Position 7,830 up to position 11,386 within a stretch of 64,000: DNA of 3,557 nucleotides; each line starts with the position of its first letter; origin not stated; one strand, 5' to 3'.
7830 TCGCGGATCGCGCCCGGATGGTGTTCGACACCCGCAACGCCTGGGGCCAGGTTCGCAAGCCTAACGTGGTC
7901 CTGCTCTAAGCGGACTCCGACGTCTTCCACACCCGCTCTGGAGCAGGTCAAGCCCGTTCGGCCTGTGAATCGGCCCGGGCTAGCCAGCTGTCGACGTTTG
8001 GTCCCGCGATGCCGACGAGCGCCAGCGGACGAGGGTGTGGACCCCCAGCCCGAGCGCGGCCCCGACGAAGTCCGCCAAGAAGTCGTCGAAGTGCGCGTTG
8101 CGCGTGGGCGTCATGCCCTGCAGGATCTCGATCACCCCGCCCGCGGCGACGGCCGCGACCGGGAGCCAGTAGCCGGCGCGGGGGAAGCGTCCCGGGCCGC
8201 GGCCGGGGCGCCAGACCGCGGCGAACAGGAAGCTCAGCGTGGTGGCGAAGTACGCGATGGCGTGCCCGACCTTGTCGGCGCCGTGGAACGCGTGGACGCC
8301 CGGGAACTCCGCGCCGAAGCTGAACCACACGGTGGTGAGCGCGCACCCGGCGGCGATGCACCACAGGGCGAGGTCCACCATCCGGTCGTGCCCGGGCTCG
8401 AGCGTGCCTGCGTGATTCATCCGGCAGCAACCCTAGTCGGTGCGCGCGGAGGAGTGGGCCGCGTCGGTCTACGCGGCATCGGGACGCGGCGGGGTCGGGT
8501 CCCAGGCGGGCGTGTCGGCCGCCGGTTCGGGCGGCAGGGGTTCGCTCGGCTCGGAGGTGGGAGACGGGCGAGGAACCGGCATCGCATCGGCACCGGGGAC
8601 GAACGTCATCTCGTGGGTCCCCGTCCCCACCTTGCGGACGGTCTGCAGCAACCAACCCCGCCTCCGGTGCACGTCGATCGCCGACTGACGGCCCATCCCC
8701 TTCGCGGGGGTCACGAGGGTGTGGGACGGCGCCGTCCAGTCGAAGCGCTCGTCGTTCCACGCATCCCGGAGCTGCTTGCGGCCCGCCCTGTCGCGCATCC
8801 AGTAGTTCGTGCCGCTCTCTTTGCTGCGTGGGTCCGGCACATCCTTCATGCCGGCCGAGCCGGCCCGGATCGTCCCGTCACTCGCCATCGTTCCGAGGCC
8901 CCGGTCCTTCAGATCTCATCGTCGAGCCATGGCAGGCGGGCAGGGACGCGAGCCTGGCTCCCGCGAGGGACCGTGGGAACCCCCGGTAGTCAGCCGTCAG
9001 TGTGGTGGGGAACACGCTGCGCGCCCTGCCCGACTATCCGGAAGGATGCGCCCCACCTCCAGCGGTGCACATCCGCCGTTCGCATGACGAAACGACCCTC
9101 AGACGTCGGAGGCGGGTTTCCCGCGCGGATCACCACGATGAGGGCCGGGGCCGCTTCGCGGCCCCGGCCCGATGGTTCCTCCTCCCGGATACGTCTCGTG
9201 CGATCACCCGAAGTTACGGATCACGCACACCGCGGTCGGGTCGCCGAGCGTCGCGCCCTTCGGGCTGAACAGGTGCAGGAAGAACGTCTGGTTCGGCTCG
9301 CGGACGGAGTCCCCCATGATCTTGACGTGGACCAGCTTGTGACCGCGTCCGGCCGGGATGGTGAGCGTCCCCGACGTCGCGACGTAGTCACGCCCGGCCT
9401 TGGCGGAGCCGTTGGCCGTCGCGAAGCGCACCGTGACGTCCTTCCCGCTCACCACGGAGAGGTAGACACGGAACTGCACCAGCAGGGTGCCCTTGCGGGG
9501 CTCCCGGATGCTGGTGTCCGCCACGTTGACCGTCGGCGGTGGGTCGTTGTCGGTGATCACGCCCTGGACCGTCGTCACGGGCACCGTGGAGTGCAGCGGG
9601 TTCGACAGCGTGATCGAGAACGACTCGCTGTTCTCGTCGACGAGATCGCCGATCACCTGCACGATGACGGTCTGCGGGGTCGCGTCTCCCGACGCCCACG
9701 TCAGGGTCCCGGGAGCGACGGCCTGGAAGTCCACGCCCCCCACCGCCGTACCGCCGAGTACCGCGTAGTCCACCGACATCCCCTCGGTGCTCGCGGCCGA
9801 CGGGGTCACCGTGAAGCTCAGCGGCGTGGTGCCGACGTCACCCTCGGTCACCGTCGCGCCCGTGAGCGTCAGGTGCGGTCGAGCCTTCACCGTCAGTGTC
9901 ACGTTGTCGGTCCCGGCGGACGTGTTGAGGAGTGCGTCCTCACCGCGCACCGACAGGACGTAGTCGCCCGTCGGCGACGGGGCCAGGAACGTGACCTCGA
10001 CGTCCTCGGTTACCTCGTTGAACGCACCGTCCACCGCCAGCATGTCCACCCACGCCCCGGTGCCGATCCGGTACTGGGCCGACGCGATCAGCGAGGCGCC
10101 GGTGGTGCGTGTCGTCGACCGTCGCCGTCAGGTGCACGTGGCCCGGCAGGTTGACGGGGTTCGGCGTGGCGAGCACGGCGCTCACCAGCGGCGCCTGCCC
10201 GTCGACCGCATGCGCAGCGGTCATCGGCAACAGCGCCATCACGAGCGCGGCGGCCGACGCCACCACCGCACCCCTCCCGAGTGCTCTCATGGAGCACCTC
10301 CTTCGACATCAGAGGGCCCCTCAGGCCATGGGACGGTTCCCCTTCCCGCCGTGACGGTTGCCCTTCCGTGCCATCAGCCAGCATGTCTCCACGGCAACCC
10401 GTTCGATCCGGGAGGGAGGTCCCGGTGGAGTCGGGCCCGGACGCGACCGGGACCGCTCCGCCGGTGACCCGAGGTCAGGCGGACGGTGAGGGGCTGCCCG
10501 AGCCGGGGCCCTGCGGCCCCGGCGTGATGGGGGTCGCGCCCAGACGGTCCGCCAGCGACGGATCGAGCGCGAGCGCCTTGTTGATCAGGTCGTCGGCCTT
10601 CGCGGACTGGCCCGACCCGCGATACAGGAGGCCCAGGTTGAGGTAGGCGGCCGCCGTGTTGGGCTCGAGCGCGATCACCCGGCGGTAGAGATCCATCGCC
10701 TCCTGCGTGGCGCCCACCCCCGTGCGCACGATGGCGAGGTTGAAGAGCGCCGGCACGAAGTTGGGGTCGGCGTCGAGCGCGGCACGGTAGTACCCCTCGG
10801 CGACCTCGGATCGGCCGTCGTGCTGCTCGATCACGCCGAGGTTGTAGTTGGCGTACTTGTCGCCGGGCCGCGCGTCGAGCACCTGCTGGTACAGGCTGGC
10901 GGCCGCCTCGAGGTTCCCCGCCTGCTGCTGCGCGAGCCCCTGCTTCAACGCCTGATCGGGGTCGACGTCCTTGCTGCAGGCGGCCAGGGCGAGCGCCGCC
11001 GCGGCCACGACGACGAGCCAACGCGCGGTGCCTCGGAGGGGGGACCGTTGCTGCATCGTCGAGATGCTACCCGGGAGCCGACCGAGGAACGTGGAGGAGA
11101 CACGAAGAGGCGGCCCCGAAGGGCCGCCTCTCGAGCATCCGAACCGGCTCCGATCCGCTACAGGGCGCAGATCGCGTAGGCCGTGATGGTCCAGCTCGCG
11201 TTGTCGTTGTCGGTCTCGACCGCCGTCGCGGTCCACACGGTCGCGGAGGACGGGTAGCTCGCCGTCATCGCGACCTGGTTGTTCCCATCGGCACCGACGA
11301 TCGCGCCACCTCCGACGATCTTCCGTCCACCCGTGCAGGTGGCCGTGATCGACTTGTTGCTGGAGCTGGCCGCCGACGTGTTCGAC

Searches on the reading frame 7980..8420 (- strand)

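Call 82: search_protein_families(library=pfam, proteins=[window:7980-8420:-], max_evalue=0.0001)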
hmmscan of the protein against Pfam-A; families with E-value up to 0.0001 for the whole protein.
window:7980-8420:- (146 aa): 1 family
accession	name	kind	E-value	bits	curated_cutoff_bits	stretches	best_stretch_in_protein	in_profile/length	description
PF04892.17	VanZ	-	7.1e-07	30.3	30.1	1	48-130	56-124/126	VanZ like family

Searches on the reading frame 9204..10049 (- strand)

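Call 82: search_protein_families(library=pfam, proteins=[window:9204-10049:-], max_evalue=0.0001)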
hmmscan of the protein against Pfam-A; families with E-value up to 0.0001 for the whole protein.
window:9204-10049:- (281 aa): 1 family
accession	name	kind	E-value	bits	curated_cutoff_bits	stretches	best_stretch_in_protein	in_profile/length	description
PF03160.20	Calx-beta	-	5.4e-26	91.4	27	2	168-266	2-100/119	Calx-beta domain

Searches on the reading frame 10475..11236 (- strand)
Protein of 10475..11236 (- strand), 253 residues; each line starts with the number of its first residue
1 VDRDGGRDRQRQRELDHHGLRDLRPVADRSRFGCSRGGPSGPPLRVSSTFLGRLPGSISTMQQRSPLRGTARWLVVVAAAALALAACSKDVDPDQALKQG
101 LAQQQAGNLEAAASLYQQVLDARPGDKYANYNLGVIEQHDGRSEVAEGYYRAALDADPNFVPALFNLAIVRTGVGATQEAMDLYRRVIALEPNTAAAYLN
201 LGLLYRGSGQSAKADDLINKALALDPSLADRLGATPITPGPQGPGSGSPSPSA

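Call 82: search_protein_families(library=pfam, proteins=[window:10475-11236:-], max_evalue=0.0001)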
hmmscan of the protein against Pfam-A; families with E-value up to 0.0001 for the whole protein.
window:10475-11236:- (253 aa): 15 families
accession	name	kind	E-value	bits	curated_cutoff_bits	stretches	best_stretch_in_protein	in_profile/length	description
PF07719.23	TPR_2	-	2.3e-18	65.1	27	1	195-227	1-33/34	Tetratricopeptide repeat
PF00515.34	TPR_1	-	6.8e-17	60.9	27.8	1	195-227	1-33/34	Tetratricopeptide repeat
PF13431.12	TPR_17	-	1.8e-16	59.4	24.4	0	183-214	1-32/34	Tetratricopeptide repeat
PF13181.12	TPR_8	-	1.1e-15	56.8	25.7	0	195-227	1-33/34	Tetratricopeptide repeat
PF13432.12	TPR_16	-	1.9e-14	54.2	32.7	1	97-159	1-63/65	Tetratricopeptide repeat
PF13176.12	TPR_7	-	4.7e-13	48.5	27.9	0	163-192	1-30/36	Tetratricopeptide repeat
PF13424.12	TPR_12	-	8.7e-13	48.7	30.1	1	178-225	27-75/77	Tetratricopeptide repeat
PF13414.12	TPR_11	-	3.5e-12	46.3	26.8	1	176-205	9-38/42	TPR repeat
PF13174.12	TPR_6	-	4.8e-11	43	26.3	0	97-124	4-31/33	Tetratricopeptide repeat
PF24575.1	TPR_Slam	-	1.7e-10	41.7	35.2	1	95-170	17-90/104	Surface lipoprotein assembly modifier, N-terminal TPR repeats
PF14559.12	TPR_19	-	3.5e-10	40.5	25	1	175-226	5-56/68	Tetratricopeptide repeat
PF13428.12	TPR_14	-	3.7e-10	39.9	23.5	0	175-202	15-42/44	Tetratricopeptide repeat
PF13371.12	TPR_9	-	1.9e-05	25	35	0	177-231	11-65/73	Tetratricopeptide repeat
PF16918.11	PknG_TPR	-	7.5e-05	22.1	27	1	99-191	134-225/340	Protein kinase G tetratricopeptide repeat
PF13374.12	TPR_10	-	7.6e-05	23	27.5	0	194-223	1-30/42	Tetratricopeptide repeat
